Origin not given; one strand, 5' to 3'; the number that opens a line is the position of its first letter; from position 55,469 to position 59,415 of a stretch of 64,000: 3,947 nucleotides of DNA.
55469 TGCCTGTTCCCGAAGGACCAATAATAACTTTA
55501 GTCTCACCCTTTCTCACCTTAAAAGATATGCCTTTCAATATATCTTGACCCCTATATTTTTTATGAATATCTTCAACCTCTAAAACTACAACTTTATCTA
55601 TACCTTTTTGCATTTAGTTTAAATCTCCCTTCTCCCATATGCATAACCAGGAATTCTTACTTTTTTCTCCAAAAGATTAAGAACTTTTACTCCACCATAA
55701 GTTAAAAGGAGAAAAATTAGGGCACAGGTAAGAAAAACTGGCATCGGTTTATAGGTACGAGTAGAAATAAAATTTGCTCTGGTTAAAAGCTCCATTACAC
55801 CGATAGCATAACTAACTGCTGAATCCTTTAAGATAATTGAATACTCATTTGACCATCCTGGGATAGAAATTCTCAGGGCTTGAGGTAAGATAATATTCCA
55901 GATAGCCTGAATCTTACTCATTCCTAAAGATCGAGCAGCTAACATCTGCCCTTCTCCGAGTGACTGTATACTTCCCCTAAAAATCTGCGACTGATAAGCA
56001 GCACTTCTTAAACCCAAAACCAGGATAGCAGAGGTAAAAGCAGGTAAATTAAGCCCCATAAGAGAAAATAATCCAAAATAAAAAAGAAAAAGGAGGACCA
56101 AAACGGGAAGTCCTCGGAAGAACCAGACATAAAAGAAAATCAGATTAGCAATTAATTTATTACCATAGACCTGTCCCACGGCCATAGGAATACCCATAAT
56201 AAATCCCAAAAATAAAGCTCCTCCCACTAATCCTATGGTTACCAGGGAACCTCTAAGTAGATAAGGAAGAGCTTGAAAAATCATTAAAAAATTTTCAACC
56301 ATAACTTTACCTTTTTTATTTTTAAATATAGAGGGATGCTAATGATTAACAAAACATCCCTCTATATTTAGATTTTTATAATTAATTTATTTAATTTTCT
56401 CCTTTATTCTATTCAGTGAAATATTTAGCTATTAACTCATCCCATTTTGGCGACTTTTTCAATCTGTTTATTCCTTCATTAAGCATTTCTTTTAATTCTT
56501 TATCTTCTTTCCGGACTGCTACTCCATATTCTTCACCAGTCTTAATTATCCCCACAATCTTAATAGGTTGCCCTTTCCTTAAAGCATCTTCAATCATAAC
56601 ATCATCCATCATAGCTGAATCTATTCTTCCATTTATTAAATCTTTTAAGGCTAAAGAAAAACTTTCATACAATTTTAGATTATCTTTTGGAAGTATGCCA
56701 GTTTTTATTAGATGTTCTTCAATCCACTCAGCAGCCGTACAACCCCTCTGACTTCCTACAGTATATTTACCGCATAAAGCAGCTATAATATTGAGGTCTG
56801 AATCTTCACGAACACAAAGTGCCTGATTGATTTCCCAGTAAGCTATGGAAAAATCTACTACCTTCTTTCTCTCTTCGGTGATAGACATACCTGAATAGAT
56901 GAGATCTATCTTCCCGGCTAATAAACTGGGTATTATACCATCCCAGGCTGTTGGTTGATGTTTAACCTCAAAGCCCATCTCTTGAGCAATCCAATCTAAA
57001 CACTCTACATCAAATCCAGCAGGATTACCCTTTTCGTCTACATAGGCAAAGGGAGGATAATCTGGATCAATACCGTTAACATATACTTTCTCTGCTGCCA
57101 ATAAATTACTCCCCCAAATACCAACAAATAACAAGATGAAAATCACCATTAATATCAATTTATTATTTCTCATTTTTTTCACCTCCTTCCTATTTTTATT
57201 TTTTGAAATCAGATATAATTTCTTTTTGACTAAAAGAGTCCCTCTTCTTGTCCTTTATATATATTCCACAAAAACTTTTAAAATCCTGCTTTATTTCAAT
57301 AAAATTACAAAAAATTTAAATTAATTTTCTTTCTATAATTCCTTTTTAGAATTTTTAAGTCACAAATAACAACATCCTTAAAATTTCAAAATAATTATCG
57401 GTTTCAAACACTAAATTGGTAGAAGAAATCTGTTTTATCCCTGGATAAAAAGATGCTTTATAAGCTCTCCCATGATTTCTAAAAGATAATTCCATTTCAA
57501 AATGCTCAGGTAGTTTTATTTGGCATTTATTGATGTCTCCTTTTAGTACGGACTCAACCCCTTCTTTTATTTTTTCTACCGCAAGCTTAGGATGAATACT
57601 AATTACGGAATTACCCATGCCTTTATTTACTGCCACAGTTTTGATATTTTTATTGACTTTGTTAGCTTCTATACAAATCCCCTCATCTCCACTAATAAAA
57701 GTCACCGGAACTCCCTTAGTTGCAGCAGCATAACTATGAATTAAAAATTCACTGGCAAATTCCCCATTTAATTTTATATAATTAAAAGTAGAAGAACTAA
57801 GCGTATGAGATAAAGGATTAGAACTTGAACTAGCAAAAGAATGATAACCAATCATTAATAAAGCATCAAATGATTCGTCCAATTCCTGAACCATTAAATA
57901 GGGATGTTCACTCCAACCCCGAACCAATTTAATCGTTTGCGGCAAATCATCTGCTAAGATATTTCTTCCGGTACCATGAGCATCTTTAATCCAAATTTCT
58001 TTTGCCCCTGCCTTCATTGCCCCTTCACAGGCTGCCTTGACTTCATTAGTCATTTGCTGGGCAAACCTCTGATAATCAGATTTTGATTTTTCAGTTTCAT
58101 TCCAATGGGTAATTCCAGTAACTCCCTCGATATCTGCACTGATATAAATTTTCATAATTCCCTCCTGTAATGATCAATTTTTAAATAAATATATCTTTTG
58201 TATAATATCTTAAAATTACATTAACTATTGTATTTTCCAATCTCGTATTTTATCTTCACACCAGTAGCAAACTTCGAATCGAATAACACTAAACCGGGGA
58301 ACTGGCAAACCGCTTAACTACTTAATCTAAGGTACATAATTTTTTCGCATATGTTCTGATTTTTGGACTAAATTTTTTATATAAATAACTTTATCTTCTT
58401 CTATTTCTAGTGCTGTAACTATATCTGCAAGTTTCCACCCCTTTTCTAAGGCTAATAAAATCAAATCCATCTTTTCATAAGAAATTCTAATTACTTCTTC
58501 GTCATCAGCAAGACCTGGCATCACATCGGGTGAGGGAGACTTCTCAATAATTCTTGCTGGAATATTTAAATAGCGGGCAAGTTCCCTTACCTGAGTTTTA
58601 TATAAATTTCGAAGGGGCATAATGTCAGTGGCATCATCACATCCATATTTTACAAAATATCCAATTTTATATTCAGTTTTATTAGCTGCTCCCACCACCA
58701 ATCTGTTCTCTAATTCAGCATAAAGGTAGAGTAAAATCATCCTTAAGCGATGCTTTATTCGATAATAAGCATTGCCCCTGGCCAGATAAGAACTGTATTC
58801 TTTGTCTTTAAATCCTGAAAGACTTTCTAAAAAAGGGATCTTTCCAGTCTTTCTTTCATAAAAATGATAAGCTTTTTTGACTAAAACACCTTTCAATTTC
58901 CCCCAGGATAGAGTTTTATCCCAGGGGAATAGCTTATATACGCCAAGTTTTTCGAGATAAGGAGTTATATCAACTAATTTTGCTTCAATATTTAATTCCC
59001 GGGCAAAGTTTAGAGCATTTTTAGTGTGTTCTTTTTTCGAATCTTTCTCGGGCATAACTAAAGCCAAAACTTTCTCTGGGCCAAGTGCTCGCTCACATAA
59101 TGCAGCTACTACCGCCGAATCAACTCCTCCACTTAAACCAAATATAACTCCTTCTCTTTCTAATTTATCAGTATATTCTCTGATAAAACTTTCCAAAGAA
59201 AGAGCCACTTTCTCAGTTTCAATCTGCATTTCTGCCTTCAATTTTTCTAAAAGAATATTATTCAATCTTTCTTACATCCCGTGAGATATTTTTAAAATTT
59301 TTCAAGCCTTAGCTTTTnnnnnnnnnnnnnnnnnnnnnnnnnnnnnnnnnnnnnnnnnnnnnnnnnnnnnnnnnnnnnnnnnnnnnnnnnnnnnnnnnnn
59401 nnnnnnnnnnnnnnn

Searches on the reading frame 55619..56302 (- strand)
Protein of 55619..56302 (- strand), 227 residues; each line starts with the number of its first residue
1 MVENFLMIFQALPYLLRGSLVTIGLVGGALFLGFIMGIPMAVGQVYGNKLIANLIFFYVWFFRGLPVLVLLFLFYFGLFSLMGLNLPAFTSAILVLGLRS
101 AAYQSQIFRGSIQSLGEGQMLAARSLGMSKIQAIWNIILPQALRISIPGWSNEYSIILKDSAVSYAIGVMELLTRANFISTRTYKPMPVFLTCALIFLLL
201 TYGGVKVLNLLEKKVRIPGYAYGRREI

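Call 35: search_protein_families(library=ncbifam, proteins=[window:55619-56302:-], max_evalue=0.000001)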
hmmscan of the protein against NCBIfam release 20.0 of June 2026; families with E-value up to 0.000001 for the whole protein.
window:55619-56302:- (227 aa): 11 families
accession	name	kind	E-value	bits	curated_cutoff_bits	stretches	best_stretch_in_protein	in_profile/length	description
NF011680.0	PRK15100.1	equivalog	3.9e-41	141.3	300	1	2-215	2-214/222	cystine ABC transporter permease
TIGR03003.1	ectoine_ehuD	equivalog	2.1e-33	116.1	205.2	1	8-213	6-210/212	ectoine/hydroxyectoine ABC transporter permease subunit EhuD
NF011651.0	PRK15069.1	subfamily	2.5e-33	115.4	306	1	14-214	18-227/237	histidine ABC transporter permease HisM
NF008337.0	PRK11123.1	equivalog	3e-33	115.2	277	1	84-215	99-230/238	arginine ABC transporter permease ArtQ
NF007028.0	PRK09494.1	equivalog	2.1e-32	112.7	303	1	5-217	5-218/219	glutamine ABC transporter permease GlnP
TIGR03004.1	ectoine_ehuC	equivalog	7e-32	111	196.95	1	11-216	3-207/214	ectoine/hydroxyectoine ABC transporter permease subunit EhuC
NF008336.0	PRK11122.1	equivalog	3e-28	99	248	1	10-214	3-214/222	arginine ABC transporter permease ArtM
NF011714.0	PRK15135.1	subfamily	8.1e-23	81.4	319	1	15-215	9-219/228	histidine ABC transporter permease HisQ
NF011687.0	PRK15107.1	equivalog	2e-22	80.2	318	1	8-214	9-222/224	glutamate/aspartate ABC transporter permease GltK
TIGR01726.1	HEQRo_perm_3TM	subfamily_domain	8.8e-22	77.5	42.2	1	12-110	2-99/99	ABC transporter permease subunit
TIGR01097.1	PhnE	equivalog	9e-07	28.6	216.7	0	9-144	51-182/252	phosphonate ABC transporter, permease protein PhnE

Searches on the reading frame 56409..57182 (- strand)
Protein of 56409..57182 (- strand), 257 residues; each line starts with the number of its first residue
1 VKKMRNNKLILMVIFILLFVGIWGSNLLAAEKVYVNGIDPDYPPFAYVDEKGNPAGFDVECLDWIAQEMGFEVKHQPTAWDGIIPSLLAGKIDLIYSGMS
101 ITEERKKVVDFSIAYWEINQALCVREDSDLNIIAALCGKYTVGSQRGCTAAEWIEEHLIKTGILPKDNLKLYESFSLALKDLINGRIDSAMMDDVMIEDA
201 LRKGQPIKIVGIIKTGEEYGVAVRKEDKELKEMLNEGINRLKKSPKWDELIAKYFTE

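Call 35: search_protein_families(library=ncbifam, proteins=[window:56409-57182:-], max_evalue=0.000001)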
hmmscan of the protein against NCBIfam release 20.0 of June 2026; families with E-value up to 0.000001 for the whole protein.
window:56409-57182:- (257 aa): 13 families
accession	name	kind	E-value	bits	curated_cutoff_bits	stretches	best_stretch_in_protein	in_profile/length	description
TIGR01096.1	3A0103s03R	subfamily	1.5e-48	165.5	256.35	1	28-255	19-250/250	lysine/arginine/ornithine ABC transporter substrate-binding protein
NF008426.0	PRK11260.1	equivalog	1.1e-34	119.9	312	1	35-256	44-261/266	cystine ABC transporter substrate-binding protein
NF007029.0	PRK09495.1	equivalog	7.7e-31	107.8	303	1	26-256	19-244/248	glutamine ABC transporter substrate-binding protein GlnH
NF041764.1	ArtI_Ecoli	equivalog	3.3e-28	98.7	522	1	36-256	25-242/243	arginine ABC transporter substrate-binding protein ArtI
NF011583.0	PRK15007.1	subfamily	7.5e-27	94.2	358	1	30-256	20-242/243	arginine ABC transporter substrate-binding protein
NF011965.0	PRK15437.1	equivalog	2e-25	89.9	459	1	8-255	3-253/260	histidine ABC transporter substrate-binding protein HisJ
NF041765.1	ArtJ_Ecoli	equivalog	2e-25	89.8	510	1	24-256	14-242/243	arginine ABC transporter substrate-binding protein ArtJ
NF011586.0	PRK15010.1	equivalog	1.1e-23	84.1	440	1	16-255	10-253/260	lysine/arginine/ornithine ABC transporter substrate-binding protein ArgT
NF052427.1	StpK7MSMEG_1200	equivalog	4.5e-16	58.4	900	1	34-250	364-580/601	serine/threonine protein kinase StpK7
TIGR02995.1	ectoine_ehuB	equivalog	1.9e-15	56.9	190.9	1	42-254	42-259/275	ectoine/hydroxyectoine ABC transporter substrate-binding protein EhuB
NF008063.0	PRK10797.1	subfamily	5.2e-12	45.5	375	1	44-256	52-271/302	glutamate/aspartate ABC transporter substrate-binding protein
NF008112.0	PRK10859.1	equivalog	6.3e-12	44.7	354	1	44-256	53-266/483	membrane-bound lytic murein transglycosylase MltF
NF008885.0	PRK11917.1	equivalog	2.7e-11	43.5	373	1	33-253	39-256/259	bifunctional adhesin/ABC transporter aspartate/glutamate-binding protein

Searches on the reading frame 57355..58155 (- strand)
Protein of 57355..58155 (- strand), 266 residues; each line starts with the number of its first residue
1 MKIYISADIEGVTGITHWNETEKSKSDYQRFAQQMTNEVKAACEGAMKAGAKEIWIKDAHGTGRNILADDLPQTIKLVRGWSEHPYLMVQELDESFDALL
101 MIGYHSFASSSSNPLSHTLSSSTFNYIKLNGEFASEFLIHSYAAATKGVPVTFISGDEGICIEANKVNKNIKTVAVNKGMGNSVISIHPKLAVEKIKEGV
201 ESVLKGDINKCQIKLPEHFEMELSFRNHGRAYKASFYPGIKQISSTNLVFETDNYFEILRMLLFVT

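Call 35: search_protein_families(library=ncbifam, proteins=[window:57355-58155:-], max_evalue=0.000001)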
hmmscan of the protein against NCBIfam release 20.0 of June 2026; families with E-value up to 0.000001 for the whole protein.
window:57355-58155:- (266 aa): 1 family
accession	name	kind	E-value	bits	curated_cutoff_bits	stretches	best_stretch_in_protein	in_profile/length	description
NF058634.1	AmiPeptDppABac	equivalog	5e-45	154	430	1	1-264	1-263/274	D-aminopeptidase DppA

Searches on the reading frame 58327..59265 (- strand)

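Call 35: search_protein_families(library=ncbifam, proteins=[window:58327-59265:-], max_evalue=0.000001)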
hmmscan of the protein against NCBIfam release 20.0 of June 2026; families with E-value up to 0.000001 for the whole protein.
window:58327-59265:- (312 aa): 10 families
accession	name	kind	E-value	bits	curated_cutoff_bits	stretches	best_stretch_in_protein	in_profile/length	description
NF010587.0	PRK13980.1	equivalog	2.5e-70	236.7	255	2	159-308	109-253/267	NAD+ synthase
NF002048.0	PRK00876.1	subfamily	8.2e-62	208.9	313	2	169-297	175-303/330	NAD(+) synthase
TIGR00552.1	nadE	equivalog_domain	4.5e-60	203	63.65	2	160-308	106-239/251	NAD(+) synthase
NF010588.0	PRK13981.1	equivalog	6.5e-36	123.8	479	2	10-106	258-354/546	NAD+ synthase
NF001979.1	PRK00768.1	equivalog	1.3e-27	97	250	1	163-270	132-236/266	NAD(+) synthase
NF000848.1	PRK00074.1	equivalog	1.1e-14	54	400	1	21-101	197-278/512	glutamine-hydrolyzing GMP synthase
TIGR00884.1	guaA_Cterm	equivalog_domain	1.5e-14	54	338.75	1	26-101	5-80/310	glutamine-hydrolyzing GMP synthase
TIGR00268.2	TIGR00268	equivalog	2.2e-11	43.6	150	1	38-101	14-77/259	ATP-dependent sacrificial sulfur transferase LarE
NF001138.1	PRK00143.1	equivalog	5.7e-07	28.8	284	0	40-101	2-69/345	tRNA 2-thiouridine(34) synthase MnmA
NF002730.0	PRK02628.1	equivalog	1e-06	27.3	473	0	34-104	356-431/677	NAD(+) synthase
